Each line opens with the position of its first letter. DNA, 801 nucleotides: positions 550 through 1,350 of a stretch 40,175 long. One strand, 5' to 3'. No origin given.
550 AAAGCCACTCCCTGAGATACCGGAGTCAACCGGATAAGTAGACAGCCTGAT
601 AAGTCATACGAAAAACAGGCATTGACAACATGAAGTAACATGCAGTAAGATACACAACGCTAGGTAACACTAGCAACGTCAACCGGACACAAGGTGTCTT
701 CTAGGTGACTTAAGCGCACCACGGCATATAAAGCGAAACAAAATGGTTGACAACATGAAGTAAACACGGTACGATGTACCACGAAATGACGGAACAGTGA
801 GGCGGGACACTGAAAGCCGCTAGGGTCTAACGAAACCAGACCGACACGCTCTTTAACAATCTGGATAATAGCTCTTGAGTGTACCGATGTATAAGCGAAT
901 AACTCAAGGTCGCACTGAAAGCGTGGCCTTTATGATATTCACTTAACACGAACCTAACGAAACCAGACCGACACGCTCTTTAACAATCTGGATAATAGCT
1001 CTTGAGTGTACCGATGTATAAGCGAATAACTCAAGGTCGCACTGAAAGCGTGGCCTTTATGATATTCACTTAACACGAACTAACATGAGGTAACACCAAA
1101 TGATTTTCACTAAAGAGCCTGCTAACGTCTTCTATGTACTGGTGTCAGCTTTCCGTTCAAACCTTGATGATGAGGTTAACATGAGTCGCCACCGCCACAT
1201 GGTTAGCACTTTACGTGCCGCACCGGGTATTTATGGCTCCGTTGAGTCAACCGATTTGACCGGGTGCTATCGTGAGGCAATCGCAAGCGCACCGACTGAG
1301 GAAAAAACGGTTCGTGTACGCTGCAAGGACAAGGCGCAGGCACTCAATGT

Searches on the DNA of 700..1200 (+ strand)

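Call 95: search_dna_similar(query=window:700-1200:+, collection=phages, mode=near, max_rows=10)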
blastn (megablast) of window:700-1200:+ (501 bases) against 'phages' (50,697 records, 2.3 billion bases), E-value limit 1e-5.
Records with a match: 257; places in all: 257; records where one place covers at least 80% of the query: 84.
Best place of each record, by identity: 95-99% 62; 90-95% 30; 80-90% 160; 60-80% 5.
By first word of the organism name: Escherichia 133; Klebsiella 41; Yersinia 17; Enterobacteria 12; Shigella 10; Serratia 9; Salmonella 8; Citrobacter 7; Teseptimavirus 7; Pantoea 3; and 5 more.
By host as written in the record: - 98; Escherichia coli 26; Klebsiella pneumoniae 25; Escherichia coli rfaC 14; Shigella sp. 9; Yersinia enterocolitica 5; Yersinia pestis 5; Serratia marcescens 4; and 42 more.
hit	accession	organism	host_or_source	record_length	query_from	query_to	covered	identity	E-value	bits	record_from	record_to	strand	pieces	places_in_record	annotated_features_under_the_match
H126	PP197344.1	Klebsiella phage vB_KM5a1-KLB4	Klebsiella sp. M5a1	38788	1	501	100%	98.4%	9e-126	890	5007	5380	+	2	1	ribosome_binding_site | s-adenosyl-L-methionine hydrolase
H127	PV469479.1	Klebsiella phage vB_Kpn_001_Koku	Klebsiella pneumoniae subsp. pneumoniae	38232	1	501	100%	98.4%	9e-126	890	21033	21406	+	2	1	hypothetical protein (x2) | SAM-dependent methyltransferase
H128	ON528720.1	Shigella phage ESh7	Shigella sp.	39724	1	501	100%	98.4%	5e-123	890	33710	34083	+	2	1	none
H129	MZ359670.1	Klebsiella phage 066044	Klebsiella pneumoniae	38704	1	501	100%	98.2%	9e-126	884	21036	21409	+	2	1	hypothetical protein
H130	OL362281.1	Klebsiella phage 6996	Klebsiella pneumoniae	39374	1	501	100%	98.2%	9e-126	884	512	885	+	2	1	S-adenosyl-L-methionine hydrolase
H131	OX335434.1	Klebsiella phage mtp4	Sewage and Seine river water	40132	1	501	100%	98.2%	2e-122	884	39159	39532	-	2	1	record has no annotation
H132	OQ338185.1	Serratia phage HMGUsm2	Serratia marcescens NRZ-49541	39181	1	501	100%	98.0%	9e-126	879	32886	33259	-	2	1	hypothetical protein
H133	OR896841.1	Klebsiella phage GlastosBack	Klebsiella pneumoniae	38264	1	501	100%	98.0%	9e-126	879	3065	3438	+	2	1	hypothetical protein (x2) | SAM-dependent methyltransferase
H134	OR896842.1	Klebsiella phage Bobalons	Klebsiella pneumoniae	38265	1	501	100%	98.0%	9e-126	879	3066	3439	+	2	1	hypothetical protein (x2) | SAM-dependent methyltransferase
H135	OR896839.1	Salmonella phage S147_CPL00262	Escherichia coli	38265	1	501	100%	98.0%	9e-126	879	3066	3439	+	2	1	hypothetical protein (x2) | SAM-dependent methyltransferase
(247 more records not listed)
